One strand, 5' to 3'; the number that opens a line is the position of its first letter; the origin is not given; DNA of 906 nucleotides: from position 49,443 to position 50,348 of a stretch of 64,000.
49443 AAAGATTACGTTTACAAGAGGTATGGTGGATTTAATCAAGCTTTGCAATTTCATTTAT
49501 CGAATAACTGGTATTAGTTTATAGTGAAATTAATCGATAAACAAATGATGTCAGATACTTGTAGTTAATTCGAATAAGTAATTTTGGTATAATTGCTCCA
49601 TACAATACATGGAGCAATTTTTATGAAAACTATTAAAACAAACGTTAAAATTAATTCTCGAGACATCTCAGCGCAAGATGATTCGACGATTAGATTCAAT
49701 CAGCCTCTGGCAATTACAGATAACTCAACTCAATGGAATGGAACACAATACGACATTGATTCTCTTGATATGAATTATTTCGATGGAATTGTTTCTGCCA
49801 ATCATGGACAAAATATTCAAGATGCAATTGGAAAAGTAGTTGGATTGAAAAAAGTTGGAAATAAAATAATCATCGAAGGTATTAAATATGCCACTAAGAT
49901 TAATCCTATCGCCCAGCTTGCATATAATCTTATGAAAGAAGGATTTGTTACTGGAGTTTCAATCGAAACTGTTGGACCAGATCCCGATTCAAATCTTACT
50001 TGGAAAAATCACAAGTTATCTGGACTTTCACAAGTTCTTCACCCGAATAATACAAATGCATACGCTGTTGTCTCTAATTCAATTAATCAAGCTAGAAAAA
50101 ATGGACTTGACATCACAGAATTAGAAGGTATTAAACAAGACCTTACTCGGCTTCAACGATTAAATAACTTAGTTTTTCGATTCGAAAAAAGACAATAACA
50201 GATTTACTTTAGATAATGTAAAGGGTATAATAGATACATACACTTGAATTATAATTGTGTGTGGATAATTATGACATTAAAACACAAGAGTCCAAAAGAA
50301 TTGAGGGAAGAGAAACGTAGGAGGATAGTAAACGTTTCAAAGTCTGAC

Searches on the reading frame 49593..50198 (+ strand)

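Call 36: search_protein_families(library=pfam, proteins=[window:49593-50198:+], max_evalue=0.01)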
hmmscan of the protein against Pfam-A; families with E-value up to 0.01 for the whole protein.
window:49593-50198:+ (201 aa): 1 family
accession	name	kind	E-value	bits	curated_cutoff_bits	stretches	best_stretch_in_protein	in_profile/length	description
PF16035.10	Chalcone_2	-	0.0069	16.7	27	1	67-124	53-110/203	Chalcone isomerase like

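Call 60: search_protein_families(library=phrogs, proteins=[window:49593-50198:+], max_evalue=0.001)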
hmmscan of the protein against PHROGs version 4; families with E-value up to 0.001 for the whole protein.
window:49593-50198:+ (201 aa): 0 families
